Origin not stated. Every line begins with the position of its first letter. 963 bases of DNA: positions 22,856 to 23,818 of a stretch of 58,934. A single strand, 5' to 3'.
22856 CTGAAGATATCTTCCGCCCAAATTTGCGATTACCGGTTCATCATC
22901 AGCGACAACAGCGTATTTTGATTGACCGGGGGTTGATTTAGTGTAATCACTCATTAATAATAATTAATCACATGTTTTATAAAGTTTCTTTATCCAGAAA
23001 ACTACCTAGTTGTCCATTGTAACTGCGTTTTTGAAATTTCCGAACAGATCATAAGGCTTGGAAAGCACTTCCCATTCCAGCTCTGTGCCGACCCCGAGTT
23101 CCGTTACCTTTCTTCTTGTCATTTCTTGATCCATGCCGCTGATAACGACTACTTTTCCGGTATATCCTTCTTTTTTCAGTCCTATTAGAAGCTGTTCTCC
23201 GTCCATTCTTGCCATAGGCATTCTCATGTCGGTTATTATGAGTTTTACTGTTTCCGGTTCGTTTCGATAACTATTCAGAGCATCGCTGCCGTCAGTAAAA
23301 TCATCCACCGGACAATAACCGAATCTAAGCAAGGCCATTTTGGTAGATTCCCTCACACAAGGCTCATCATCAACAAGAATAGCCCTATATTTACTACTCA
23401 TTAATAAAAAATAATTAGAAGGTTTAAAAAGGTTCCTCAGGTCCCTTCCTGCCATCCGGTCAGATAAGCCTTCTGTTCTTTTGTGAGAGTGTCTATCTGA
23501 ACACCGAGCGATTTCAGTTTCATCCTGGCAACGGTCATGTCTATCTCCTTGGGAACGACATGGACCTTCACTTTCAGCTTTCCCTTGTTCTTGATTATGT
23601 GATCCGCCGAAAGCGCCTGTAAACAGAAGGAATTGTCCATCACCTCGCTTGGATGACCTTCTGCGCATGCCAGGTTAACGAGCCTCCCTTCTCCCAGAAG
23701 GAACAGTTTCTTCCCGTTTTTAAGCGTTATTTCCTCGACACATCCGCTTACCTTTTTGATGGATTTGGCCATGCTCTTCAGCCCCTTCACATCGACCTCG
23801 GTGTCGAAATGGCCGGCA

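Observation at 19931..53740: Window-wide burst of non-canonical tRNA introns, with a recurrent 59/60 T-loop intron class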

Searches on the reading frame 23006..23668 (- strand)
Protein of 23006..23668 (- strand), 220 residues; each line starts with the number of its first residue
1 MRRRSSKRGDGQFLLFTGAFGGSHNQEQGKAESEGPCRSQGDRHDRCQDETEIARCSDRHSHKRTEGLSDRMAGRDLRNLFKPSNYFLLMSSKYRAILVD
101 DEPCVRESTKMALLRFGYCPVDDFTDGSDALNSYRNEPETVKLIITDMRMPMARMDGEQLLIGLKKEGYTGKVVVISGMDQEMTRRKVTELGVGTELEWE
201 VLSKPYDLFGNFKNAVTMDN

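Call 26: search_protein_families(library=pfam, proteins=[window:23006-23668:-])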
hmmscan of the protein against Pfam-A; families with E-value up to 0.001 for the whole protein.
window:23006-23668:- (220 aa): 1 family
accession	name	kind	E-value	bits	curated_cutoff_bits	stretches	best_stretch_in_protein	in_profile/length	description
PF00072.30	Response_reg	-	3.4e-14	53.4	30.2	1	97-194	2-94/111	Response regulator receiver domain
